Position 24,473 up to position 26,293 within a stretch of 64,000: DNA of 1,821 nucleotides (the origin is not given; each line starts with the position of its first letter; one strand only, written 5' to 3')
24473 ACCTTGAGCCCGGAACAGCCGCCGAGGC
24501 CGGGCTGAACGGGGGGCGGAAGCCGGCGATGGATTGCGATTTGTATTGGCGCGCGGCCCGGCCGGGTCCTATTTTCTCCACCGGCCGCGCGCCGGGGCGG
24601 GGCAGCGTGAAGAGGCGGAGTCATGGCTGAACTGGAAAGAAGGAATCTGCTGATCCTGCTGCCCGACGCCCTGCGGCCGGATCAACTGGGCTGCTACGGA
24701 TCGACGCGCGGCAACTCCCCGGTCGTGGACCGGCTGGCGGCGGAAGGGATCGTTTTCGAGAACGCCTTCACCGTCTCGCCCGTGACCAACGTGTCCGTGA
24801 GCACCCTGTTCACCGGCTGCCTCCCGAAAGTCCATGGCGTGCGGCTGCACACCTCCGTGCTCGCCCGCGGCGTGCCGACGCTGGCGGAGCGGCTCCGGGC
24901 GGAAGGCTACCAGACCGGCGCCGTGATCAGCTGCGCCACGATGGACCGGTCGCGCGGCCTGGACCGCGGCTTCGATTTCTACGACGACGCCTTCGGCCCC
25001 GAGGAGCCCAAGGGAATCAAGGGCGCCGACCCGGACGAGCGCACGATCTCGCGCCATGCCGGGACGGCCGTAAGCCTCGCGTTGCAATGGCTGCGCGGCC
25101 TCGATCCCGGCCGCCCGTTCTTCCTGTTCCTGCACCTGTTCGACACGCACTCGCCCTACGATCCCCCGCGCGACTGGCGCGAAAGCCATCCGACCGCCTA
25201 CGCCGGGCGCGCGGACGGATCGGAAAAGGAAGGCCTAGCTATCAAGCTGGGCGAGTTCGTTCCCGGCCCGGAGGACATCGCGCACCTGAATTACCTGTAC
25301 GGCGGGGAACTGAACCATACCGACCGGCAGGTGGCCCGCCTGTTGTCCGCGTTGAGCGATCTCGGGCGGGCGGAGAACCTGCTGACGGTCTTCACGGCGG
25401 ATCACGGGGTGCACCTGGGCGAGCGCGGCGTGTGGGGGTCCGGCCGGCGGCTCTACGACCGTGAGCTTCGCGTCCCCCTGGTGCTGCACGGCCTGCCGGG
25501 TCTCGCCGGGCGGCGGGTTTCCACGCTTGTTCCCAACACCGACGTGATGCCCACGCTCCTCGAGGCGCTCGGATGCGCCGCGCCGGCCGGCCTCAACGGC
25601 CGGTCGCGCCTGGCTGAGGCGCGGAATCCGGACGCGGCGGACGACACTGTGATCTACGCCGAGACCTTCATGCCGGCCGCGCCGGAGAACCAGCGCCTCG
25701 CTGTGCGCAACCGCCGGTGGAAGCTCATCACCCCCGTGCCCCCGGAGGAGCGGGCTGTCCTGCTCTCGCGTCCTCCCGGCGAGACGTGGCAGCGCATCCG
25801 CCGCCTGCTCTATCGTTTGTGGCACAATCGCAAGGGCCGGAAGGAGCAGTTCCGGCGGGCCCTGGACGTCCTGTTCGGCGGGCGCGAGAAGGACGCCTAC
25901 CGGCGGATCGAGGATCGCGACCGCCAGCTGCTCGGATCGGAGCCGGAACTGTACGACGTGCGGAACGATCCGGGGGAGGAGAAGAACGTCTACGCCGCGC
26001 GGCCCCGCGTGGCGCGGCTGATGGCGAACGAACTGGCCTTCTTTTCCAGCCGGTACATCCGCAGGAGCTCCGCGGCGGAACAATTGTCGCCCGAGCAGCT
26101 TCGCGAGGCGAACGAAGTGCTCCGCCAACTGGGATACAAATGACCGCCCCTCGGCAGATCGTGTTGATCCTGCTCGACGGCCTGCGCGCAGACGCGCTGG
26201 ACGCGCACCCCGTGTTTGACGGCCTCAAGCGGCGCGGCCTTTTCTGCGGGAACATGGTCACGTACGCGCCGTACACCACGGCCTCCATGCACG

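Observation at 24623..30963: Phosphonate cassette on the glycan operon: TagD-like cytidylyltransferase fused to PepM, Ppd, Fe-ADH, and two Cys-less sulfatase-fold proteins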

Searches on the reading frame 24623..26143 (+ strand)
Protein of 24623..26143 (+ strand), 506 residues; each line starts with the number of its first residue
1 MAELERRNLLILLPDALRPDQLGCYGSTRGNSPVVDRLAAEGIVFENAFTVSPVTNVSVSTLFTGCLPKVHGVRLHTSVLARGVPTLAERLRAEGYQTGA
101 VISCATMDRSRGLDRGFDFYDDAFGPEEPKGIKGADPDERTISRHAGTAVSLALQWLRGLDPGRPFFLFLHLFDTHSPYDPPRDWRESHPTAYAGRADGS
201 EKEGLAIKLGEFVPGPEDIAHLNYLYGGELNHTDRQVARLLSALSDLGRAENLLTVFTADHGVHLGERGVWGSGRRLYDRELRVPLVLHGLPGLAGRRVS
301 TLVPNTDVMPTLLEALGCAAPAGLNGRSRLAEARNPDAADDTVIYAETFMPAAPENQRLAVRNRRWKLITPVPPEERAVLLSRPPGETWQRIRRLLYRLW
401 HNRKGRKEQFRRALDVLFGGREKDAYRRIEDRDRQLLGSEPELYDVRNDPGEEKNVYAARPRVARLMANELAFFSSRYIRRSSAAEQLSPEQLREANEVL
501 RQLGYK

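Call 7: search_protein_families(library=pfam, proteins=[window:24623-26143:+], max_evalue=0.01)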
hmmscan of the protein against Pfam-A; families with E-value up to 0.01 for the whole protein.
window:24623-26143:+ (506 aa): 3 families
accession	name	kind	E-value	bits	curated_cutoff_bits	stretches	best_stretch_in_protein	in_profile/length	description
PF00884.28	Sulfatase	-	1.6e-38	133.1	25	1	7-317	1-300/301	Sulfatase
PF16347.10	SGSH_C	-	2.4e-11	44.5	29.3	1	267-370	2-108/154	N-sulphoglucosamine sulphohydrolase, C-terminal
PF01663.27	Phosphodiest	-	1.3e-06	28.7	23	0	9-73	1-62/342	Type I phosphodiesterase / nucleotide pyrophosphatase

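Call 9: search_protein_families(library=ncbifam, proteins=[window:24623-26143:+], max_evalue=0.001)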
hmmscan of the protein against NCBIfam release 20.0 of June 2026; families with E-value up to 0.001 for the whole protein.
window:24623-26143:+ (506 aa): 5 families
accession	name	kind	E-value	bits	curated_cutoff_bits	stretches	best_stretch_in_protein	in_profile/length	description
NF010322.0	PRK13759.1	equivalog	5.6e-38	130.6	481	2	150-351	186-398/486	arylsulfatase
TIGR03417.1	chol_sulfatase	equivalog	1.4e-32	113.2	433.45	2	200-370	229-398/500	choline-sulfatase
NF045661.1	HdlasePehA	equivalog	3.1e-24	85.5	900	2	217-338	275-397/506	phosphoric/sulfuric ester hydrolase PehA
NF052527.1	Mn_arylsulf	exception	2.4e-17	63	850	1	148-315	182-358/479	manganese-dependent arylsulfatase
NF038282.1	LapC_YejM_PbgA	exception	9.4e-08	30.8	825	1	226-316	414-500/584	LPS biosynthesis-modulating metalloenzyme YejM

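Call 19: search_solved_structures(query=window:24623-26143:+, max_evalue=0.001, show_alignments=3)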
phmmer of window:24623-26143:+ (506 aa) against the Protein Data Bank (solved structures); distinct sequences matched with E-value up to 0.001: 77 (the best 60 are shown).
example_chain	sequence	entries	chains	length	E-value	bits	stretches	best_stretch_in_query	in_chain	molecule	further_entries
7oz8_AAA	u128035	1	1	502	6e-24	87.8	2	151-363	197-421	Choline-sulfatase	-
4upl_A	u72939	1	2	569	8e-23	84.1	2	3-97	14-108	SULFATASE FAMILY PROTEIN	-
4upi_A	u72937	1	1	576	9.4e-23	83.9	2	5-98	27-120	SULFATASE FAMILY PROTEIN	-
5g2v_A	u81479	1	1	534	1.2e-22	83.5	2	232-331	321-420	N-ACETYLGLUCOSAMINE-6-SULFATASE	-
6hhm_A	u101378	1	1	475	2e-22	82.7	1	6-343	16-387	Arylsulfatase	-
7p24_AAA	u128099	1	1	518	2.3e-21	79.3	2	232-369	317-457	Mucin-desulfating sulfatase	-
9s03_A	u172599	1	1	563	2.3e-20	76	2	230-369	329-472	Putative sulfatase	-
5g2t_A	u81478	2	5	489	2.4e-20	75.9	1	3-99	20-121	2-O GLYCOSAMINOGLYCAN SULFATASE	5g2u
3b5q_A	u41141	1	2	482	3.1e-20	75.6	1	5-99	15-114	Putative sulfatase yidJ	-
7snj_A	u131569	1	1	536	8.8e-20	74.1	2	232-369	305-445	Arylsulfatase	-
4uph_A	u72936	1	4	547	1.1e-19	73.7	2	216-341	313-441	SULFATASE (SULFURIC ESTER HYDROLASE) PROTEIN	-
5fql_A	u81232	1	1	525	2.3e-19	72.7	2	212-293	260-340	IDURONATE-2-SULFATASE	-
6ioz_A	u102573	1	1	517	2.8e-19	72.4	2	212-293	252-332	Iduronate 2-sulfatase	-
7sno_A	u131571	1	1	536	3e-19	72.3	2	232-369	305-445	Arylsulfatase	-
3ed4_A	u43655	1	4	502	7.3e-19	71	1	2-369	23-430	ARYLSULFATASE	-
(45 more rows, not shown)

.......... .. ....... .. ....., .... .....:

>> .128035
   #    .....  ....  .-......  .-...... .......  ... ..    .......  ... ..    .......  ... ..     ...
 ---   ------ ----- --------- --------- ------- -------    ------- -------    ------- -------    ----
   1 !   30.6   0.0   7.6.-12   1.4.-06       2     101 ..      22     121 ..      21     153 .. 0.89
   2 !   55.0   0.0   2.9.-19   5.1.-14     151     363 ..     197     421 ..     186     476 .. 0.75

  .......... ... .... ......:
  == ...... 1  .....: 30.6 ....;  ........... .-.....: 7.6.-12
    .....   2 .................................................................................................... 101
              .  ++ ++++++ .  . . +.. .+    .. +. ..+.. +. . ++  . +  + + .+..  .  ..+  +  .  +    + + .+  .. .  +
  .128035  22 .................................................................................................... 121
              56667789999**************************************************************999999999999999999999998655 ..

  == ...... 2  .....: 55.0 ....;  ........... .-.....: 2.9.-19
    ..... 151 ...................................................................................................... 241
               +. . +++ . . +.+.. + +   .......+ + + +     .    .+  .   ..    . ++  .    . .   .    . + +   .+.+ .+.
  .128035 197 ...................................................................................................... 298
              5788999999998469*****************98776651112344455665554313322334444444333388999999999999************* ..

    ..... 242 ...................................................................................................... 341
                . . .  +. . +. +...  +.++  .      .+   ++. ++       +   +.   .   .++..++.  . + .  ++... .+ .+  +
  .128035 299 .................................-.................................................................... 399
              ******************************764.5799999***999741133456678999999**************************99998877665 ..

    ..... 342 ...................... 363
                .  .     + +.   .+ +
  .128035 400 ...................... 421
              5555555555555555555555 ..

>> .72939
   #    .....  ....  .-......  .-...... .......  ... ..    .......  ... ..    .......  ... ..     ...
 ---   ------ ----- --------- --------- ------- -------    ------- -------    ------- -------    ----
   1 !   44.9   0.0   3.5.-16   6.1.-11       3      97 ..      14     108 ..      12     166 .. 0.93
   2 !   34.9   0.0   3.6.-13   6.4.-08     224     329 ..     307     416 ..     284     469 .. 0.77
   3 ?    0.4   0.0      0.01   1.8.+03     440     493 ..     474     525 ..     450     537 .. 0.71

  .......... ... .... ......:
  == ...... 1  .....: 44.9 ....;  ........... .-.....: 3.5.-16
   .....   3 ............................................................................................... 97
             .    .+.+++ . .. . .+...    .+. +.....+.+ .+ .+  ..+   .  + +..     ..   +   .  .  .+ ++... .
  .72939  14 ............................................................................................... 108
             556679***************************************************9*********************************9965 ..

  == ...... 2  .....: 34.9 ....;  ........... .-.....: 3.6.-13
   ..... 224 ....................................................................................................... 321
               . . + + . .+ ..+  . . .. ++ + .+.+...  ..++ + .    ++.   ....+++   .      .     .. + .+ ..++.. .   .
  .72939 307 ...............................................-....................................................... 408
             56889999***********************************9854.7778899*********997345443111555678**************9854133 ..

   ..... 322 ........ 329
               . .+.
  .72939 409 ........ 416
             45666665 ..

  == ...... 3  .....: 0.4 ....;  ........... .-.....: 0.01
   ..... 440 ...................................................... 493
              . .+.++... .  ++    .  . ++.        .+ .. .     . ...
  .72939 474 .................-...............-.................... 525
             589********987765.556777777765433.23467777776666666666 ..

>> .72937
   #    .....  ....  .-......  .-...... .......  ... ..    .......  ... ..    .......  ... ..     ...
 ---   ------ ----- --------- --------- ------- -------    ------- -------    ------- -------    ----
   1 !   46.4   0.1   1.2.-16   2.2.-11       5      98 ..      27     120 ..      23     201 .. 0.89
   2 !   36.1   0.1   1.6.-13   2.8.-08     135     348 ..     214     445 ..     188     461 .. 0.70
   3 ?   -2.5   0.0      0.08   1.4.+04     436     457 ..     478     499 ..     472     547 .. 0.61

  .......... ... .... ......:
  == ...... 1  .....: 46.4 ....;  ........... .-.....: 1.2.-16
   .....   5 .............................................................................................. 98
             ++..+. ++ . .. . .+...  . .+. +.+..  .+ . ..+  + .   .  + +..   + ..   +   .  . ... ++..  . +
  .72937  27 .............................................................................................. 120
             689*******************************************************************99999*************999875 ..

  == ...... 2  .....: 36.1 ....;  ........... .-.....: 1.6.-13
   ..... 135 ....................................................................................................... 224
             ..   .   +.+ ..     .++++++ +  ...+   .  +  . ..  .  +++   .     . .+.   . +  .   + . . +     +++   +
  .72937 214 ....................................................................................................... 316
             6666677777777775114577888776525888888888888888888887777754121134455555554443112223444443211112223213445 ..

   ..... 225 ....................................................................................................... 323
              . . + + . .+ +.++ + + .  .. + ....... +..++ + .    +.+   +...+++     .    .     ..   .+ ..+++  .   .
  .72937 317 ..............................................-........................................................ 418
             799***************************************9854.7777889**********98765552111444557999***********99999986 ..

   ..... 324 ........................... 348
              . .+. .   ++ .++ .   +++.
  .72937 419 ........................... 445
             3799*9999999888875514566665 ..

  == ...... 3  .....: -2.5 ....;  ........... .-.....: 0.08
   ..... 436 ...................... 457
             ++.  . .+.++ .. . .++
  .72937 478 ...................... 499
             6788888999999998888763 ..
